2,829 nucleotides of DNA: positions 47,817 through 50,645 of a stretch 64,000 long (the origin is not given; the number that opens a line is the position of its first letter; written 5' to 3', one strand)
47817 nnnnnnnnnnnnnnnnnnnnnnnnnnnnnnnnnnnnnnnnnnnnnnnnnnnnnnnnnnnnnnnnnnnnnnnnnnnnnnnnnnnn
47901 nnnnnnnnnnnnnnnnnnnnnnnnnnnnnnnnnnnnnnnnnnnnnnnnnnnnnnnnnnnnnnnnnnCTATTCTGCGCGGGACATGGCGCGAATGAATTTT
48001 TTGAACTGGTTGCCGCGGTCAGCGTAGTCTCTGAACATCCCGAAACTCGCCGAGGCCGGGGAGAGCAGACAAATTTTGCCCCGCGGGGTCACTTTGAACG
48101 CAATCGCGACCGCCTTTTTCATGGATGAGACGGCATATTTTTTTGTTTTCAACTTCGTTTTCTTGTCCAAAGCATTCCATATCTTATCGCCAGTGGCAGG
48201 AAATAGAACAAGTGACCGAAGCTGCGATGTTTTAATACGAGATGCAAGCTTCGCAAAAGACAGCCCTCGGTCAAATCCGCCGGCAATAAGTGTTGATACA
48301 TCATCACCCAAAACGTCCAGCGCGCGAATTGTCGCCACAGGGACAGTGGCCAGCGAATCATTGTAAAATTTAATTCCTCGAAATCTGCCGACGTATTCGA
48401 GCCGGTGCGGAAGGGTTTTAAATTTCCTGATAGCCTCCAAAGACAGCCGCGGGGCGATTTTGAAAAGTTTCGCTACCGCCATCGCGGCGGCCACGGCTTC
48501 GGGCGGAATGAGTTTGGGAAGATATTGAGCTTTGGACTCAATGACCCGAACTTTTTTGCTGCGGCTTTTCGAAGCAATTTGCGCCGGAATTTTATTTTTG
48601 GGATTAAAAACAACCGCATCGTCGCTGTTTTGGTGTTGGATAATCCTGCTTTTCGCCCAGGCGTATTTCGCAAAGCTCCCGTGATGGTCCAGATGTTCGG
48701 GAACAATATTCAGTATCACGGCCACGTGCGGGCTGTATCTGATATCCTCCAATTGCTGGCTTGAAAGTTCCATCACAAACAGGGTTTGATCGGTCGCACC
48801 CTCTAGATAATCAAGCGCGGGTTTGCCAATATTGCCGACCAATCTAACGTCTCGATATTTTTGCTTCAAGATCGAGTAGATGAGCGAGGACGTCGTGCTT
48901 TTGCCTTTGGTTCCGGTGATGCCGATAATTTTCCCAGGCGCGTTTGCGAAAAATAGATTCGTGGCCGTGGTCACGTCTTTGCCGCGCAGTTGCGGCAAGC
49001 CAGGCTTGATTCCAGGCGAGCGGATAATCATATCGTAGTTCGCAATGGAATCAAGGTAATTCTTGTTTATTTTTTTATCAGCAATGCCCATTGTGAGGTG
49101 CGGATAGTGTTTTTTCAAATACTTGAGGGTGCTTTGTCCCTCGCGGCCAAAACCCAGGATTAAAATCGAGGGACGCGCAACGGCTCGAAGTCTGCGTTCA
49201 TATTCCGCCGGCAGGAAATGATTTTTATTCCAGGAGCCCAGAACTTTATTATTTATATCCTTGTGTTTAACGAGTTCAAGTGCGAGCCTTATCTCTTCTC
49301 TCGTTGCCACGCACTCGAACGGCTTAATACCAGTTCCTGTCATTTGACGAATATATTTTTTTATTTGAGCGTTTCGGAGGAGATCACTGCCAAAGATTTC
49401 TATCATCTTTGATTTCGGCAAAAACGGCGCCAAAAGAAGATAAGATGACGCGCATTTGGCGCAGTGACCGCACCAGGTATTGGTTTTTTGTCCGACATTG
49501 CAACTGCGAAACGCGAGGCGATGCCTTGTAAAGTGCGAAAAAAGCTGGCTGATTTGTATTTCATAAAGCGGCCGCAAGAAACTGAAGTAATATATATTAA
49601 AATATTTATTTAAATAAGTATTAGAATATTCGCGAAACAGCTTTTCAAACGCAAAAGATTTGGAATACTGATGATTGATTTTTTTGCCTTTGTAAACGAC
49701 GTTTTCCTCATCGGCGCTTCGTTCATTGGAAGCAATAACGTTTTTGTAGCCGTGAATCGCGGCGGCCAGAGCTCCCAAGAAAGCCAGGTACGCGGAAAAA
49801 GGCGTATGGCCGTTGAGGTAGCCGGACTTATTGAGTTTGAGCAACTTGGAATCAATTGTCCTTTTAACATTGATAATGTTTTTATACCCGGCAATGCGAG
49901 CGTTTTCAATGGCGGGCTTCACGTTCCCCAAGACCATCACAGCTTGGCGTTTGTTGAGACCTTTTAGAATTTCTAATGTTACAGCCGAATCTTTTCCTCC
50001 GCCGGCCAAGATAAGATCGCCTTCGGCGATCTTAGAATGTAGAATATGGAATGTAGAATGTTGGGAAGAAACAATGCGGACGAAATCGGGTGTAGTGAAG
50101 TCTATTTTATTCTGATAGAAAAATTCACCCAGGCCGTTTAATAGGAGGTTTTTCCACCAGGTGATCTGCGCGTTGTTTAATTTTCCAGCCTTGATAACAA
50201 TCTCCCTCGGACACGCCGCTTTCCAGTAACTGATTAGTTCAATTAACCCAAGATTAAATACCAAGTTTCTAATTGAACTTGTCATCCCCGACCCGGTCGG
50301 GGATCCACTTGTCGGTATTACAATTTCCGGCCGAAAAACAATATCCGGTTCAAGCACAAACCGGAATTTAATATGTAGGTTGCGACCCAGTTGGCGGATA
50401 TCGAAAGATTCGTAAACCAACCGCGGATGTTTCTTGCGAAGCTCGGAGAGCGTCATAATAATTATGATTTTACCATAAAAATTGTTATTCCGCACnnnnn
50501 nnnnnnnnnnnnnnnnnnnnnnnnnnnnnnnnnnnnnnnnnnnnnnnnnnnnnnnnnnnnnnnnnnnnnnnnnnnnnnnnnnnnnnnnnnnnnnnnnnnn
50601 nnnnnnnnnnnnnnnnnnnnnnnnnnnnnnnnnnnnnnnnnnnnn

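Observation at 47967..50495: PP-loop ATP-pyrophosphatase-like domain fused to MurD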

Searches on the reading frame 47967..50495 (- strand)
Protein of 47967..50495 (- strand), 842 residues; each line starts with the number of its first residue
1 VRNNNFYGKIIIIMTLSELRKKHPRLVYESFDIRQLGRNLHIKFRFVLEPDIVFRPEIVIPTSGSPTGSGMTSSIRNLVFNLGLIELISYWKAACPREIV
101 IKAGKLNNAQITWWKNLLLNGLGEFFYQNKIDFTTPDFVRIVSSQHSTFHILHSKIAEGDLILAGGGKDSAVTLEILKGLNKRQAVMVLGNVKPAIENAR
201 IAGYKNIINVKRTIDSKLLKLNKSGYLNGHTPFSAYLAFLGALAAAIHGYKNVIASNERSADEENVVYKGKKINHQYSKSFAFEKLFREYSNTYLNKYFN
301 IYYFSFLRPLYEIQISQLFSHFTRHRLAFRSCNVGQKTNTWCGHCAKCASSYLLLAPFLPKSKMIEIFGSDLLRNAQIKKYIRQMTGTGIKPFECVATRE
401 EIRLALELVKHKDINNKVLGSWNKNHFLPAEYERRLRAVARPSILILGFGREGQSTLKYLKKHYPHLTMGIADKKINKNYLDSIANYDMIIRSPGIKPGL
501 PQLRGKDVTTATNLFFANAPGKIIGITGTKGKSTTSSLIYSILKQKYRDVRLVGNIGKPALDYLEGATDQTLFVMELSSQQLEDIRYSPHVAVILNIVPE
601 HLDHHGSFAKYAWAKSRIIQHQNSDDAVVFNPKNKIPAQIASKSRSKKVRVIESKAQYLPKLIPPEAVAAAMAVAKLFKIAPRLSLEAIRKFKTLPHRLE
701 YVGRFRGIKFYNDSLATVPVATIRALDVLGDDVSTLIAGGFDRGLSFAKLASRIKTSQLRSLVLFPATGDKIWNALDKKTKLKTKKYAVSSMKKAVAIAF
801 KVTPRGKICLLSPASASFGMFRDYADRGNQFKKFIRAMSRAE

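Call 3: search_protein_families(library=pfam, proteins=[window:47967-50495:-], max_evalue=1)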
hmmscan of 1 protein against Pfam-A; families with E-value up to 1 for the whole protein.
window:47967-50495:- (842 aa): 5 families
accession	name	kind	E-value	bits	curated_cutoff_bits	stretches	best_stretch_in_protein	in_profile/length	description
PF08245.18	Mur_ligase_M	-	4.8e-25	89.1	24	1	526-653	1-144/200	Mur ligase middle domain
PF02875.26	Mur_ligase_C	-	7.9e-07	30.4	28.4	1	697-814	1-126/127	Mur ligase, glutamate ligase domain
PF21799.2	MurD-like_N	-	0.0085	16.8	27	1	443-485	2-42/88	Mur ligase MurD-like, N-terminal domain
PF03435.24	Sacchrp_dh_NADP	-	0.037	14.8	25.1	1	444-485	1-44/129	Saccharopine dehydrogenase NADP binding domain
PF19932.4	DUF6395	-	0.045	14.2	25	1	326-383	35-90/174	Family of unknown function (DUF6395)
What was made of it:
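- Tried and rejected: It lacks the MurL families, so the N half looked orphan apart from a weak DUF6395 hit at E 0.045, which I treated as noise (call 3).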

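Call 4: search_protein_families(library=ncbifam, proteins=[window:47967-50495:-], max_evalue=1)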
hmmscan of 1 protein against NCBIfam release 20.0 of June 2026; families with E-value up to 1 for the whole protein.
window:47967-50495:- (842 aa): 25 families
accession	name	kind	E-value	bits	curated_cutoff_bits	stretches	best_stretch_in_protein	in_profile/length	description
TIGR01087.1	murD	equivalog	1.2e-87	294.9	211.95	1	444-836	2-440/441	UDP-N-acetylmuramoyl-L-alanine--D-glutamate ligase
NF041275.1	MurL_Xanthmoales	equivalog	4.3e-72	243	700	1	41-410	25-394/447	UDP-N-acetyl-alpha-D-muramoyl-L-alanyl-L-glutamate epimerase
TIGR01143.1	murF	subfamily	6.2e-20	71.5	288.6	1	516-653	69-214/418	UDP-N-acetylmuramoyl-tripeptide--D-alanyl-D-alanine ligase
TIGR01085.1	murE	subfamily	2e-17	63.3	257.3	2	571-657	157-247/472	UDP-N-acetylmuramyl-tripeptide synthetase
NF001126.0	PRK00139.1-4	equivalog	2.4e-16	59.4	373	2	570-659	172-265/486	UDP-N-acetylmuramoyl-L-alanyl-D-glutamate--2,6-diaminopimelate ligase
NF001124.0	PRK00139.1-2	equivalog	2.3e-15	56.3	476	2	509-557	97-145/500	UDP-N-acetylmuramoyl-L-alanyl-D-glutamate--2,6-diaminopimelate ligase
TIGR01082.1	murC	equivalog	3.9e-15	55.9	335.1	1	522-652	101-231/449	UDP-N-acetylmuramate--L-alanine ligase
NF053647.1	pMurD2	equivalog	1e-13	51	550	1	481-702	58-283/405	pseudomurein biosynthesis peptide ligase pMurD2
NF008896.0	PRK11929.1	equivalog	2.4e-13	48.8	1023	2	572-651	182-265/965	bifunctional UDP-N-acetylmuramoyl-L-alanyl-D-glutamate--2,6-diaminopimelate ligase MurE/UDP-N-acetylmuramoyl-tripeptide--D-alanyl-D-alanine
NF053646.1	pMurD1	equivalog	1.4e-12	47.1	610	1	519-737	107-356/465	pseudomurein biosynthesis peptide ligase pMurD1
NF010628.0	PRK14022.1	equivalog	6.3e-12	45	536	2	569-633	178-244/483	UDP-N-acetylmuramoyl-L-alanyl-D-glutamate--L-lysine ligase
NF053645.1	pMurC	equivalog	6.3e-10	38.3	560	1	521-634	102-224/492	pseudomurein biosynthesis peptide ligase pMurC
NF001123.0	PRK00139.1-1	equivalog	5e-09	35.4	586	2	570-639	175-246/493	UDP-N-acetylmuramoyl-L-alanyl-D-glutamate--2,6-diaminopimelate ligase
NF001129.0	PRK00139.2-3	equivalog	5.9e-07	28.3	762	2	571-624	189-247/517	UDP-N-acetylmuramoyl-L-alanyl-D-glutamate--2,6-diaminopimelate ligase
NF033197.0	F430_CfbE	equivalog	6.4e-07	28.7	250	1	519-549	97-126/430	coenzyme F430 synthase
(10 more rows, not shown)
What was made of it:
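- Checked: The C half scores 294.9 bits on TIGR01087 murD, and the N half matches the NCBIfam MurL model at E 4.3e-72 (call 4).
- NCBIfam MurL model E 4.3e-72 over 370 of 447 positions (call 4). It passes the murD model (294.9 against a cutoff of 212, call 4). The ligase passes the murD equivalog model (call 4).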

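Call 5: search_solved_structures(query=window:47967-50495:-, max_evalue=1)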
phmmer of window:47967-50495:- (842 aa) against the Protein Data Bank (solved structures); distinct sequences matched with E-value up to 1: 42.
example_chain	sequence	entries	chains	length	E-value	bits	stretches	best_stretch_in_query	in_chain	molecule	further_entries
3lk7_A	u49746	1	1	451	6.6e-48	166.8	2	489-646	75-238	UDP-N-acetylmuramoylalanine--D-glutamate ligase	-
4buc_A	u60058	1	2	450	4.8e-42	147.4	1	445-836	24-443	UDP-N-ACETYLMURAMOYLALANINE--D-GLUTAMATE LIGASE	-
7sir_A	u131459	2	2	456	4.8e-40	140.7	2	650-836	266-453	UDP-N-acetylmuramoylalanine--D-glutamate ligase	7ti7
7sy9_A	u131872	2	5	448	3.5e-32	114.8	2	451-620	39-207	UDP-N-acetylmuramoylalanine--D-glutamate ligase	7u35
8dp2_A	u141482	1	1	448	3.5e-32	114.8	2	451-620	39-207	UDP-N-acetylmuramoylalanine--D-glutamate ligase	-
2jff_A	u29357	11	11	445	4.5e-29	104.5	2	487-622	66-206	UDP-N-ACETYLMURAMOYLALANINE--D-GLUTAMATE LIGASE | UDP-N-ACETYLMURAMOYL-ALANINE-D-GLUTAMATE LIGASE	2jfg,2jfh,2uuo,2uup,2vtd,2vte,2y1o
2wjp_A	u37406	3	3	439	4.5e-29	104.5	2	487-622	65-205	UDP-N-ACETYLMURAMOYLALANINE--D-GLUTAMATE LIGASE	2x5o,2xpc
5a5f_A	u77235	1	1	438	4.8e-29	104.4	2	487-622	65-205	UDP-N-ACETYLMURAMOYLALANINE--D-GLUTAMATE LIGASE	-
8v8w_A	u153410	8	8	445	4.8e-29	104.4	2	487-622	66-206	UDP-N-acetylmuramoylalanine--D-glutamate ligase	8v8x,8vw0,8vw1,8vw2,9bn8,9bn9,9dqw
1e0d_A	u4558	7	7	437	5.4e-29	104.2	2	487-622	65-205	UDP-N-ACETYLMURAMOYLALANINE--D-GLUTAMATE LIGASE | UDP-N-ACETYLMURAMOYL-L-ALANINE:D-GLUTAMATE LIGASE | UDP-N-ACETYLMURAMOYL-L-ALANINE/:D-GLUTAMATE LIGASE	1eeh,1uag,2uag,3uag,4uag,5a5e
8v8y_A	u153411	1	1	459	6.5e-29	103.9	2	487-622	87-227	UDP-N-acetylmuramoylalanine--D-glutamate ligase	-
3zl8_A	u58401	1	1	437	4.8e-09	38.2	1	517-626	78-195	UDP-N-ACETYLMURAMOYL-TRIPEPTIDE--D-ALANYL-D-ALANINE LIGASE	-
7d27_A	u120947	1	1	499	8.8e-08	34.1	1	468-629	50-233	UDP-N-acetylmuramoyl-L-alanyl-D-glutamate--2,6-diaminopimelate ligase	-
7bva_A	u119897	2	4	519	1e-07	33.8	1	523-652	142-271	UDP-N-acetylmuramate--L-alanine ligase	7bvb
4qdi_A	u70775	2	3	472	1.5e-06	30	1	518-649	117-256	UDP-N-acetylmuramoyl-tripeptide--D-alanyl-D-alanine ligase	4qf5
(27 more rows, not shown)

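Call 17: find_encoding_contigs(protein=window:47967-50495:-, flank=10000, max_places=3)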
Protein window:47967-50495:- (842 aa): no gene with exactly this product is on record in the collection.

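Call 19: find_related_loci(query=window:47967-50495:-, collection=genome_contigs, flank=10000)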
Query window:47967-50495:- (842 aa) in genome_contigs; peptide patterns used: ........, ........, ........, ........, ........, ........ (x = any residue, [..] = any of these).
159 stretches matched a pattern; 3 encode a relative of the query (tblastn E <= 1e-3); 3 distinct loci.
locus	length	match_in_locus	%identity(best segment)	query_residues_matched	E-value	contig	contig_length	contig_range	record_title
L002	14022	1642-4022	51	16-838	0e+0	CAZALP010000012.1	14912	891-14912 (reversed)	MAG TPA_asm: uncultured Candidatus Saccharibacteria bacterium isolate binchicken_co184_302 genome assembly, contig: NODE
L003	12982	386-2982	48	16-836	0e+0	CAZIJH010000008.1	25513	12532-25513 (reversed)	MAG TPA_asm: uncultured archaeon isolate SRP269290_co3_888 genome assembly, contig: NODE_1819_length_25513_cov_6.186150,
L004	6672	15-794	50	567-838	2e-76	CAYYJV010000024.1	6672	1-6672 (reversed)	MAG TPA_asm: uncultured Candidatus Saccharibacteria bacterium isolate binchicken_co184_129 genome assembly, contig: NODE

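Call 39: search_protein_representatives(protein=window:47967-50495:-)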
Query: 842 residues. Proteins with E-value up to 0.001 (for the whole library): 25423; up to 1e-10: 17878; up to 1e-30: 6431. The best 150 are listed.
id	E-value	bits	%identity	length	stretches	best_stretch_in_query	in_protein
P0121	0.0e+00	1870.6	100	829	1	14-842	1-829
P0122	1.6e-226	770.8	51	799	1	14-835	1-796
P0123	4.1e-221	752.9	48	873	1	14-841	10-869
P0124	8.2e-215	732.0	47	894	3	19-416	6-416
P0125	2.7e-202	690.6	47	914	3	13-407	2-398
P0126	5.5e-202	689.6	45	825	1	17-835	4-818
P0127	1.9e-200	684.6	46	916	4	14-408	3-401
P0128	1.9e-193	661.3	47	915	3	16-409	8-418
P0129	8.2e-193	659.3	46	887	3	16-417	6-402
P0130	4.7e-186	636.9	45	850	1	24-836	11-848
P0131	1.2e-185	635.6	44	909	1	14-840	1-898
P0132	2.1e-183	628.1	45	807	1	13-838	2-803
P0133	3.1e-177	607.8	47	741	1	16-718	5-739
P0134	4.1e-176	604.1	45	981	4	482-837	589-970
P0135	1.1e-175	602.7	43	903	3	478-839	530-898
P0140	1.2e-165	569.5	43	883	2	16-412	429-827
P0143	4.2e-163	561.0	43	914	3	18-409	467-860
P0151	2.8e-154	531.8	42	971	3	15-422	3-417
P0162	9.2e-147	507.0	41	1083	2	19-422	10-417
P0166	1.9e-146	506.0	40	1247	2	23-409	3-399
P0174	6.5e-140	484.3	39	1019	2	19-410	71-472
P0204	2.1e-118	413.2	56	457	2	439-649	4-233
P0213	5.0e-114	398.7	39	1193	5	158-410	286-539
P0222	1.6e-110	387.1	43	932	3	15-409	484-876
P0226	7.8e-109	381.5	52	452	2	439-650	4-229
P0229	5.1e-108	378.8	54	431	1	443-835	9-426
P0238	8.9e-106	371.4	49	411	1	440-838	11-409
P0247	1.3e-103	364.3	52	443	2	441-649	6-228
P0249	1.2e-102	361.1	45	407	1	442-839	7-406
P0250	3.0e-102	359.7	45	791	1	19-418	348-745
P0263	2.8e-100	353.2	48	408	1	436-838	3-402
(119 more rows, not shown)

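Call 41: list_cluster_members(proteins=[P0121, P0122, P0123, P0124, P0126, P0130, P0131, P0140, P0143, P0166])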
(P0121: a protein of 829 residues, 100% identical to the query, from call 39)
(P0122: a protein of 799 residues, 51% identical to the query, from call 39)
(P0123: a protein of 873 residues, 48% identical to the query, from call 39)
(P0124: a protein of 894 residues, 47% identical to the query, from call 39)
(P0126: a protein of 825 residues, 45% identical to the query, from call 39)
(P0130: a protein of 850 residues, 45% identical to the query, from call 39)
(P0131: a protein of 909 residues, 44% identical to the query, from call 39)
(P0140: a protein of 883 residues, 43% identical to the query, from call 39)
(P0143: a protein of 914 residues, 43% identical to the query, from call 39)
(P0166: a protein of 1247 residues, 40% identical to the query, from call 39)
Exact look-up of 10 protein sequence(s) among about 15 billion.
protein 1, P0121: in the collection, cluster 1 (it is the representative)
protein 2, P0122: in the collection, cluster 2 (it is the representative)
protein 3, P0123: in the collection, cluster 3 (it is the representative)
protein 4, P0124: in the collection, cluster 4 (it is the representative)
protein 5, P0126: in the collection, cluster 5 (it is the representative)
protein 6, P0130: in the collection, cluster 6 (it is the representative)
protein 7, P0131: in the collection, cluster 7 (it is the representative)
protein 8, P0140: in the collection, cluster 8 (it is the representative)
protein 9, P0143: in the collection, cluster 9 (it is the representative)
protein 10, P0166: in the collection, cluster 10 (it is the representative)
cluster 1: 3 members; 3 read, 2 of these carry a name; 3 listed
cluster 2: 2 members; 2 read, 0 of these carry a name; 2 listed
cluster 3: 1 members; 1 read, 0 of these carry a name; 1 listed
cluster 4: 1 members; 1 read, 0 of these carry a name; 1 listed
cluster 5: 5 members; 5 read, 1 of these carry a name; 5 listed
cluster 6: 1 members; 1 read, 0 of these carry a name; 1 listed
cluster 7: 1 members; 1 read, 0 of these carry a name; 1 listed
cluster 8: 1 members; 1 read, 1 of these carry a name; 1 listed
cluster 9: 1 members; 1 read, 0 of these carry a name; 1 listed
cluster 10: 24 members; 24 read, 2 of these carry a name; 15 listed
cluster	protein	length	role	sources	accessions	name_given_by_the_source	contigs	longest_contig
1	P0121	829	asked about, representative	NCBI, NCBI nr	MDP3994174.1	MAG: UDP-N-acetylmuramoyl-L-alanine--D-glutamate ligase [bacterium] | UDP-N-acetylmuramoyl-L-alanine--D-glutamate ligase [bacterium]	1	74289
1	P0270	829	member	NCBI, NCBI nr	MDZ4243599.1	MAG: UDP-N-acetylmuramoyl-L-alanine--D-glutamate ligase [Candidatus Doudnabacteria ... | UDP-N-acetylmuramoyl-L-alanine--D-glutamate ligase [Candidatus Doudnabacteria bacterium]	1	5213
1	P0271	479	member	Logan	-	-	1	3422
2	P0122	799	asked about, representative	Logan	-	-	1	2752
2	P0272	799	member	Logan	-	-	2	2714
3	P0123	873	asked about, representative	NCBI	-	-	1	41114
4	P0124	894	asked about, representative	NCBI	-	-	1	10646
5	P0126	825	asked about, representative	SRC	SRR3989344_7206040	-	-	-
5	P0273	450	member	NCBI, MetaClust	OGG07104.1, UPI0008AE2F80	hypothetical protein A2872_00120, partial [Candidatus Gottesmanbacteria bacterium ... | status=active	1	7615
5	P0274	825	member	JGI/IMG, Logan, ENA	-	-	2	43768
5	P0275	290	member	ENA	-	-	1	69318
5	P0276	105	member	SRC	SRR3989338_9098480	-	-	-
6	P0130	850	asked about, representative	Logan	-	-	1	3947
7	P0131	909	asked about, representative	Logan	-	-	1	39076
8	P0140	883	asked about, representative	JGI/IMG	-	UDP-N-acetylmuramoylalanine--D-glutamate ligase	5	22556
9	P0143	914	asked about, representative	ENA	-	-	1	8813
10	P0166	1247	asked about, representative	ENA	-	-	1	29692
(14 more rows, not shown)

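Call 42: find_encoding_contigs(protein=window:47967-50456:-, flank=10000, max_places=4)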
Protein window:47967-50456:- (829 aa): no gene with exactly this product is on record in the collection.
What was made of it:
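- Tried and rejected: Neither was on record (calls 17, 42).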
